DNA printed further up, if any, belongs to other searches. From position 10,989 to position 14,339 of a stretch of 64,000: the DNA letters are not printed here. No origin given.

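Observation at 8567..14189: Tandem STAND-TPR paralogs, one carrying a C-terminal TIR domain, with a helical motif repeated at the gene junction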

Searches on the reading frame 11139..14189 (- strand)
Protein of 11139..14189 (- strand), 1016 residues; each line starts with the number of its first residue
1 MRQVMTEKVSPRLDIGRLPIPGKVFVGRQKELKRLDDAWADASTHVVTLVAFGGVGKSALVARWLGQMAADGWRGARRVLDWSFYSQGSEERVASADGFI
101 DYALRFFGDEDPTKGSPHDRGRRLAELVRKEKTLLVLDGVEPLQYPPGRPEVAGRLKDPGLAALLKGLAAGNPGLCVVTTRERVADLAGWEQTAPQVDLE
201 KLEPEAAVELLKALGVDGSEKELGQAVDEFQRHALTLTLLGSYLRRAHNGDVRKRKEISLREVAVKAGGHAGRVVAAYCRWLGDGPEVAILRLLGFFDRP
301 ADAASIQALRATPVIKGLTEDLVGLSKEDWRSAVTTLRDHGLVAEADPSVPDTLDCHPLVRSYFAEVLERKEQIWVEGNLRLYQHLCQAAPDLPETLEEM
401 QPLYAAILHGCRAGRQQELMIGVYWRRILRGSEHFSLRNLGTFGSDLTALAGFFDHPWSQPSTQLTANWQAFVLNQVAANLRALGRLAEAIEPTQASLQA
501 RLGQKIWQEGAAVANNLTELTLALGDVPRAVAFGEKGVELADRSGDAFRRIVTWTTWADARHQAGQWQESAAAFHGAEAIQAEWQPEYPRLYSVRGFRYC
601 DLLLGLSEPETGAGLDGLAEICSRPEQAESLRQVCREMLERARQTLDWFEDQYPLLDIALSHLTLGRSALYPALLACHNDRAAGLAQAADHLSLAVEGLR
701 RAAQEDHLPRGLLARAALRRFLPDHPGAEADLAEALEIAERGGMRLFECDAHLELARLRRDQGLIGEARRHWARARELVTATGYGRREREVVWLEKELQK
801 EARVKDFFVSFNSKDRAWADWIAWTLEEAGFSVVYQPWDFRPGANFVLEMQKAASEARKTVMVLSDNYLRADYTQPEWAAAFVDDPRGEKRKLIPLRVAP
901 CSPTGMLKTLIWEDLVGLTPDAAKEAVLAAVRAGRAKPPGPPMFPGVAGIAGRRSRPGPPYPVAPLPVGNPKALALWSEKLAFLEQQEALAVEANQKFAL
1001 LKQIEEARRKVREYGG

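Call 6: search_protein_families(library=pfam, proteins=[window:11139-14189:-], max_evalue=1)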
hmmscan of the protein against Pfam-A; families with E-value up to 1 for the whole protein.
window:11139-14189:- (1016 aa): 8 families
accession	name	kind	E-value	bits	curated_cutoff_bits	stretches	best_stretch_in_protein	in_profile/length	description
PF13676.11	TIR_2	-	6.8e-31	107.7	28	1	807-918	1-111/122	TIR domain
PF13191.12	AAA_16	-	0.00017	22.5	32.6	1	25-141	2-142/167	AAA ATPase domain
PF13424.12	TPR_12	-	0.00085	19.9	30.1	2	471-541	3-75/77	Tetratricopeptide repeat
PF00931.28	NB-ARC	-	0.0055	16.4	23.5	0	41-140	15-109/248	NB-ARC domain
PF13401.12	AAA_22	-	0.027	15.2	27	1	46-144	7-97/130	AAA domain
PF01582.25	TIR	-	0.059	13.6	21.3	1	825-872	24-71/179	TIR domain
PF02609.21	Exonuc_VII_S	-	0.44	11.1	24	0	625-646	29-50/52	Exonuclease VII small subunit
PF07719.23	TPR_2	-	0.66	10.7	27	0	750-778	2-30/34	Tetratricopeptide repeat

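Call 7: search_protein_families(library=padloc, proteins=[window:11139-14189:-], max_evalue=1)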
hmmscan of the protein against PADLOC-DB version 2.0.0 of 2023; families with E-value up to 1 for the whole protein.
window:11139-14189:- (1016 aa): 6 families
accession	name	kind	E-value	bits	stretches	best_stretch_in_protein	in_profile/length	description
PDLC05062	PDC-S66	-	3.5e-08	31.2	1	795-891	139-236/282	-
PDLC02403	Aga_TIR-PNTD1-PNTD2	-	2.7e-05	21.4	1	814-900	13-101/443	Class I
PDLC03957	bSEFIR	-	0.00025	19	1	804-869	38-106/412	-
PDLC02421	Aga_TIR-PNTD1-PNTD2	-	0.00044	17.5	1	808-900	7-102/430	Class I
PDLC01169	TPR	-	0.014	12.8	1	510-582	108-180/252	TPR repeats containing protein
PDLC02400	Aga_TIR-PNTD1-PNTD2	-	0.019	11.2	1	799-900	182-285/639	Class I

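Call 8: search_protein_families(library=ncbifam, proteins=[window:11139-14189:-], max_evalue=1)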
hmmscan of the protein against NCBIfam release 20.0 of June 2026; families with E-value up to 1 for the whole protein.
window:11139-14189:- (1016 aa): 3 families
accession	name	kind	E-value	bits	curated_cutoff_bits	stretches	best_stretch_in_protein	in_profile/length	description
NF042941.1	Retron_TIR_antiphage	equivalog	0.0013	17.6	600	1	795-897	330-432/464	TIR domain-containing anti-phage reverse transcriptase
NF002139.0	PRK00977.1-3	equivalog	0.015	15.4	68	0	729-767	33-71/84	exodeoxyribonuclease VII small subunit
TIGR01280.1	xseB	equivalog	0.018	15.1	35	0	620-646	25-51/57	exodeoxyribonuclease VII small subunit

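Call 10: find_homologous_proteins(query=window:11139-14189:-)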
Query window:11139-14189:- (1016 aa): 2887 proteins with E <= 0.001 among 8000 candidates; the best 120 are listed.
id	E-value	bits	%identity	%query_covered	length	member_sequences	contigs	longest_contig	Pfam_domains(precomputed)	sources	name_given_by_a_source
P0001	0.0e+0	2296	100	100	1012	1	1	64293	PF13676.12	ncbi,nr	ncbi:MAG: TIR domain-containing protein [Thermoanaerobaculia bacterium]|nr:TIR domain-containing pro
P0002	0.0e+0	1737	78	99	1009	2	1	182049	PF13676.12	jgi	jgi:tetratricopeptide (TPR) repeat protein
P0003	0.0e+0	1506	69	99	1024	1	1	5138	PF13676.12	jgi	jgi:tetratricopeptide (TPR) repeat protein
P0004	0.0e+0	1492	68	99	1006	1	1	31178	PF13424.13,PF13676.12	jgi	jgi:tetratricopeptide (TPR) repeat protein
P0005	0.0e+0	1476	67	99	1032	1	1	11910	PF13676.12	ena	-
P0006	0.0e+0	1463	68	98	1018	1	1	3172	PF13424.13,PF13676.12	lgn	-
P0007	0.0e+0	1461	67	99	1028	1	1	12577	PF13424.13,PF13676.12,PF13191.13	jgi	jgi:tetratricopeptide (TPR) repeat protein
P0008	0.0e+0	1448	67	99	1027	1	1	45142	PF13676.12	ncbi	ncbi:MAG TPA: TIR domain-containing protein [Thermoanaerobaculia bacterium]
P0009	0.0e+0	1438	66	99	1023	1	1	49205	PF13424.13,PF13676.12,PF13191.13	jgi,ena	-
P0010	0.0e+0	1432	67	99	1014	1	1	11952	PF13424.13,PF13676.12,PF13191.13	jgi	jgi:tetratricopeptide (TPR) repeat protein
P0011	0.0e+0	1409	66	99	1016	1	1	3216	PF13676.12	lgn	-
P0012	0.0e+0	1409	70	78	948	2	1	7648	PF13424.13,PF13676.12,PF13191.13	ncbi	-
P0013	0.0e+0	1403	69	78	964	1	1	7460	PF13424.13,PF13676.12,PF13191.13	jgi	jgi:tetratricopeptide (TPR) repeat protein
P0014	0.0e+0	1402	65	100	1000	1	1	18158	PF05729.19,PF13424.13,PF13676.12,PF13191.13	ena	-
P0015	0.0e+0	1389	69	77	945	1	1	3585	PF13424.13,PF13676.12,PF07719.24,PF13191.13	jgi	jgi:tetratricopeptide (TPR) repeat protein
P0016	0.0e+0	1388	64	99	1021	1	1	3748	PF17874.8,PF13424.13,PF13676.12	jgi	jgi:tetratricopeptide (TPR) repeat protein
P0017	0.0e+0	1388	67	95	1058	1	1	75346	PF13424.13,PF13676.12,PF13191.13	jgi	jgi:tetratricopeptide (TPR) repeat protein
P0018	0.0e+0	1375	65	99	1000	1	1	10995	PF13676.12,PF13191.13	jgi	jgi:TIR domain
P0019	0.0e+0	1353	69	77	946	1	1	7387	PF13676.12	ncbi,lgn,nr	ncbi:MAG TPA: toll/interleukin-1 receptor domain-containing protein [Thermoanaerobaculia bacterium]|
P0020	0.0e+0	1340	65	77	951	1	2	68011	PF13676.12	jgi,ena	-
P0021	0.0e+0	1327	67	78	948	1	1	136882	PF13424.13,PF13676.12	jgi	jgi:tetratricopeptide (TPR) repeat protein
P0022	0.0e+0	1320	66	77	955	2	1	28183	PF13676.12,PF13191.13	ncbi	-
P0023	0.0e+0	1317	64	99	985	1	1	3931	PF13676.12,PF13191.13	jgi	jgi:tetratricopeptide (TPR) repeat protein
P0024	0.0e+0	1313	76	77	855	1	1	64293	-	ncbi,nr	ncbi:MAG: hypothetical protein SF066_11105 [Thermoanaerobaculia bacterium]|nr:hypothetical protein [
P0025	0.0e+0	1311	65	77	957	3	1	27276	PF13424.13,PF13676.12,PF13191.13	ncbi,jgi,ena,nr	ncbi:MAG TPA: toll/interleukin-1 receptor domain-containing protein [Thermoanaerobaculia bacterium]|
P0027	0.0e+0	1248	59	99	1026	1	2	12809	PF13676.12,PF13191.13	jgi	jgi:tetratricopeptide (TPR) repeat protein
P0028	0.0e+0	1245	60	99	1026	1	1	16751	PF13424.13,PF13676.12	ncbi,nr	ncbi:MAG TPA: TIR domain-containing protein [Thermoanaerobaculia bacterium]|nr:TIR domain-containing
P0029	0.0e+0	1241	60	99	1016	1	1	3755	PF13676.12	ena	-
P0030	0.0e+0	1214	71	78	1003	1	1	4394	PF13424.13,PF13676.12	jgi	jgi:tetratricopeptide (TPR) repeat protein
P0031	0.0e+0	1206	70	78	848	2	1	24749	PF13424.13,PF07719.24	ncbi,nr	ncbi:MAG TPA: tetratricopeptide repeat protein [Thermoanaerobaculia bacterium]|nr:tetratricopeptide 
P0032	0.0e+0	1196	71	77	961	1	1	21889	PF13424.13,PF13676.12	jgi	jgi:tetratricopeptide (TPR) repeat protein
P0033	0.0e+0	1194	69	78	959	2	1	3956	PF13424.13,PF13676.12,PF13191.13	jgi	jgi:tetratricopeptide (TPR) repeat protein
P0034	0.0e+0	1192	69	78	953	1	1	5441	PF13424.13,PF13676.12,PF13191.13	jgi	jgi:tetratricopeptide (TPR) repeat protein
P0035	0.0e+0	1187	70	77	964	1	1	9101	PF13676.12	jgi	jgi:tetratricopeptide (TPR) repeat protein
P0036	0.0e+0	1185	58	99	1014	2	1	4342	PF17874.8,PF13424.13,PF13676.12,PF07719.24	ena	-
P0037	0.0e+0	1182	70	77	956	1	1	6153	PF13424.13,PF13676.12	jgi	jgi:tetratricopeptide (TPR) repeat protein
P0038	0.0e+0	1182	71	77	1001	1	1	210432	PF13424.13,PF13676.12,PF13191.13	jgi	jgi:tetratricopeptide (TPR) repeat protein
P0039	0.0e+0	1177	70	77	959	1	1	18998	PF13676.12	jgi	jgi:tetratricopeptide (TPR) repeat protein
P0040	0.0e+0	1173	70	78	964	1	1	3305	PF13424.13,PF13676.12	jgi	jgi:tetratricopeptide (TPR) repeat protein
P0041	0.0e+0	1173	69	77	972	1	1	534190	PF13424.13,PF13676.12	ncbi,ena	-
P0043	0.0e+0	1172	61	78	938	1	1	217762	PF13424.13,PF13676.12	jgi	jgi:tetratricopeptide (TPR) repeat protein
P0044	0.0e+0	1170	70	77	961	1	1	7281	PF13676.12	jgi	jgi:tetratricopeptide (TPR) repeat protein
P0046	0.0e+0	1170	69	78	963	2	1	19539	PF13676.12,PF13191.13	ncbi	-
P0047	0.0e+0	1169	69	77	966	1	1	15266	PF13424.13,PF13676.12,PF13191.13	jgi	jgi:tetratricopeptide (TPR) repeat protein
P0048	0.0e+0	1168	58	99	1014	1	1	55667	PF13424.13,PF13676.12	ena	-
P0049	0.0e+0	1166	69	78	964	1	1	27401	PF13424.13,PF13676.12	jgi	jgi:tetratricopeptide (TPR) repeat protein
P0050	0.0e+0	1166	68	79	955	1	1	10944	PF13676.12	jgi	jgi:tetratricopeptide (TPR) repeat protein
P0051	0.0e+0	1165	69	78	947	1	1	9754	PF13676.12,PF13191.13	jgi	jgi:tetratricopeptide (TPR) repeat protein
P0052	0.0e+0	1165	61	78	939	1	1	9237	PF13424.13,PF13676.12,PF07719.24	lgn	-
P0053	0.0e+0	1164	68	78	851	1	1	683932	PF13424.13,PF13191.13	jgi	jgi:tetratricopeptide (TPR) repeat protein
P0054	0.0e+0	1163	68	78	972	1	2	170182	PF13676.12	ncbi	-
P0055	0.0e+0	1163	56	100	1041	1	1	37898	PF13676.12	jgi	jgi:tetratricopeptide (TPR) repeat protein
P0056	0.0e+0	1162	57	99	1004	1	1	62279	PF13676.12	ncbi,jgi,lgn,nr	ncbi:MAG TPA: TIR domain-containing protein [Thermoanaerobaculia bacterium]|jgi:tetratricopeptide (T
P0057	0.0e+0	1160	60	99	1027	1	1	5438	PF13676.12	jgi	jgi:tetratricopeptide (TPR) repeat protein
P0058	0.0e+0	1159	69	78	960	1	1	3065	PF13424.13,PF13676.12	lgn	-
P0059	0.0e+0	1159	70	77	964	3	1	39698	PF13424.13,PF13676.12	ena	-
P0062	0.0e+0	1156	69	78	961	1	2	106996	PF13676.12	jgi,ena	-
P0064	0.0e+0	1154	69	77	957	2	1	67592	PF13424.13,PF13676.12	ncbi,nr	ncbi:MAG TPA: toll/interleukin-1 receptor domain-containing protein [Thermoanaerobaculia bacterium]|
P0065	0.0e+0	1148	67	78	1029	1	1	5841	PF13424.13,PF13676.12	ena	-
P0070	0.0e+0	1143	62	85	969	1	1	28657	PF13424.13,PF13676.12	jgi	-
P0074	0.0e+0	1136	67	77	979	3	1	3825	PF13676.12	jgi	jgi:tetratricopeptide (TPR) repeat protein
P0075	0.0e+0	1135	67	78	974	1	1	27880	PF13424.13,PF13676.12,PF13191.13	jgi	jgi:tetratricopeptide (TPR) repeat protein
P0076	0.0e+0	1135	62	85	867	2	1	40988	PF13424.13,PF13676.12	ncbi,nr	ncbi:MAG TPA: toll/interleukin-1 receptor domain-containing protein [Thermoanaerobaculia bacterium]|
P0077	0.0e+0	1131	66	78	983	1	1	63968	PF13424.13,PF13676.12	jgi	-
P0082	0.0e+0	1124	62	77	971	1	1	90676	PF13424.13,PF13676.12,PF13191.13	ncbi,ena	-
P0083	0.0e+0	1123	68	78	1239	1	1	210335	PF08357.17,PF13424.13,PF13676.12,PF13191.13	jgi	jgi:tetratricopeptide (TPR) repeat protein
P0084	0.0e+0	1123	54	99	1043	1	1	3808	PF13676.12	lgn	-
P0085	0.0e+0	1123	66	78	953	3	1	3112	PF13424.13,PF13676.12,PF13191.13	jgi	-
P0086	0.0e+0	1115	66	78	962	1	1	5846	PF13424.13,PF13676.12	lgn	-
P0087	0.0e+0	1114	66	78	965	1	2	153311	PF13676.12,PF07719.24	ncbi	-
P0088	0.0e+0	1113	67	78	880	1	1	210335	PF13424.13,PF07719.24,PF13191.13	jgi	jgi:tetratricopeptide (TPR) repeat protein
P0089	0.0e+0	1113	67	77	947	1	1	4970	PF13676.12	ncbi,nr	ncbi:MAG TPA: TIR domain-containing protein [Thermoanaerobaculia bacterium]|nr:TIR domain-containing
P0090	0.0e+0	1111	67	78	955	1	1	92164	PF01582.26,PF13676.12,PF13191.13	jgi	jgi:tetratricopeptide (TPR) repeat protein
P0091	0.0e+0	1102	68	77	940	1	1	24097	PF13424.13,PF13676.12,PF13191.13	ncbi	-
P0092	0.0e+0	1097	67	77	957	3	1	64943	PF13424.13,PF13676.12,PF13191.13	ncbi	-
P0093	0.0e+0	1097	65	78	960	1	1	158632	PF17874.8,PF13424.13,PF13676.12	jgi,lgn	jgi:tetratricopeptide (TPR) repeat protein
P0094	0.0e+0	1089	65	78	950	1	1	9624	PF13424.13,PF13676.12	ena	-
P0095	0.0e+0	1087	65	77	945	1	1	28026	PF13424.13,PF13676.12,PF13191.13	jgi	jgi:tetratricopeptide (TPR) repeat protein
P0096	0.0e+0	1086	54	99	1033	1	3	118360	PF13676.12,PF13191.13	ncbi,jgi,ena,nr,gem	ncbi:MAG TPA: TIR domain-containing protein [Thermoanaerobaculia bacterium]|jgi:tetratricopeptide (T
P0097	0.0e+0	1085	65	78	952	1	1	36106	PF13676.12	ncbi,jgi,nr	ncbi:MAG TPA: TIR domain-containing protein [Thermoanaerobaculia bacterium]|jgi:tetratricopeptide (T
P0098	0.0e+0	1085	66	77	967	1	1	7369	PF13424.13,PF13676.12,PF07719.24,PF13191.13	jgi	jgi:tetratricopeptide (TPR) repeat protein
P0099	0.0e+0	1080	65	77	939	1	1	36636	PF13676.12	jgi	jgi:tetratricopeptide (TPR) repeat protein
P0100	0.0e+0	1080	65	78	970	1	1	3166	PF13676.12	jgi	jgi:tetratricopeptide (TPR) repeat protein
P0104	0.0e+0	1065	64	77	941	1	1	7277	PF13676.12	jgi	jgi:tetratricopeptide (TPR) repeat protein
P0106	0.0e+0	1053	64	77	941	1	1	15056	PF13676.12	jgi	jgi:tetratricopeptide (TPR) repeat protein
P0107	0.0e+0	1042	63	77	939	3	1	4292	PF13676.12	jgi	jgi:tetratricopeptide (TPR) repeat protein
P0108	0.0e+0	1041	64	77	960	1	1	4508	PF13424.13,PF13676.12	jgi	jgi:tetratricopeptide (TPR) repeat protein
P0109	0.0e+0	1041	64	78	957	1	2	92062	PF13424.13,PF13676.12,PF13191.13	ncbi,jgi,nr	ncbi:MAG: TIR domain-containing protein [Acidobacteria bacterium]|nr:TIR domain-containing protein [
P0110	0.0e+0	1038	62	78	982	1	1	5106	PF17874.8,PF13424.13,PF13676.12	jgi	jgi:tetratricopeptide (TPR) repeat protein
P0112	0.0e+0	1035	62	78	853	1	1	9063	PF13424.13,PF13191.13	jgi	jgi:tetratricopeptide (TPR) repeat protein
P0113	0.0e+0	1035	64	77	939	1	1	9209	PF13424.13,PF13676.12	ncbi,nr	ncbi:MAG: hypothetical protein QOJ16_2612, partial [Acidobacteriota bacterium]|nr:hypothetical prote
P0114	0.0e+0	1035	62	77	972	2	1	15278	PF13424.13,PF13676.12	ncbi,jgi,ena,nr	ncbi:MAG TPA: toll/interleukin-1 receptor domain-containing protein [Thermoanaerobaculia bacterium]|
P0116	0.0e+0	1031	63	77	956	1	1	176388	PF13424.13,PF13676.12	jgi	jgi:tetratricopeptide (TPR) repeat protein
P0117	0.0e+0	1031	62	78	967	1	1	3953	PF05729.19,PF13424.13,PF13676.12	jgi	jgi:tetratricopeptide (TPR) repeat protein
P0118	0.0e+0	1031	62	77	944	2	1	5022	PF13424.13,PF13676.12,PF13191.13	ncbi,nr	ncbi:MAG TPA: TIR domain-containing protein [Thermoanaerobaculia bacterium]|nr:TIR domain-containing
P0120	0.0e+0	1027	62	78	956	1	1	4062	PF13424.13,PF13676.12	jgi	jgi:tetratricopeptide (TPR) repeat protein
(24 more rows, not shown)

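Call 21: find_encoding_contigs(protein=P0002, flank=8000, max_places=3)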
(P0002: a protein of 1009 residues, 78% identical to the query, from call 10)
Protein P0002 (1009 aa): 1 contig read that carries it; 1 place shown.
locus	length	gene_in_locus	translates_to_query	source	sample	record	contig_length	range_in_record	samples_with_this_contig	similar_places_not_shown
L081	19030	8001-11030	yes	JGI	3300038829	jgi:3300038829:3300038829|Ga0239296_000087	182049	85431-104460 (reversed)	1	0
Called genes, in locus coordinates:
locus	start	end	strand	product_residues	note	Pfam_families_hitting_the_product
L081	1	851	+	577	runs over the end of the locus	PF00916:Sulfate_transp, PF01740:STAS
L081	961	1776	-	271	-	PF20240:DUF6597, PF12833:HTH_18, PF00165:HTH_AraC (weak)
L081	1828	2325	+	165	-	PF11528:DUF3224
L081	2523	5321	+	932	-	PF13088:BNR_2 (faint), PF02012:BNR (faint), PF21471:Reelin_subrepeat-B (faint), PF20773:InhA-like_MAM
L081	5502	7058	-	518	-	PF00069:Pkinase, PF07714:PK_Tyr_Ser-Thr, PF14531:Kinase-like (weak)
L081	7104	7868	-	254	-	PF13714:PEP_mutase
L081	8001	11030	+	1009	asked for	PF13676:TIR_2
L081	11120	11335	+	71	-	-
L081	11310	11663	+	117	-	PF02452:PemK_toxin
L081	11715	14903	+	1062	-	PF26549:Tricorn_N, PF26550:Tricorn_2nd (weak), PF07676:PD40 (weak), PF26549:Tricorn_N, PF26550:Tricorn_2nd, PF07676:PD40, PF14684:Tricorn_C1, PF03572:Peptidase_S41, +3 more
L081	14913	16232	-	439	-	PF01270:Glyco_hydro_8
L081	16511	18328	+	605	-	PF00501:AMP-binding, PF23562:AMP-binding_C_3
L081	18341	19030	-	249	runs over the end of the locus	PF00561:Abhydrolase_1, PF00975:Thioesterase (faint), PF12697:Abhydrolase_6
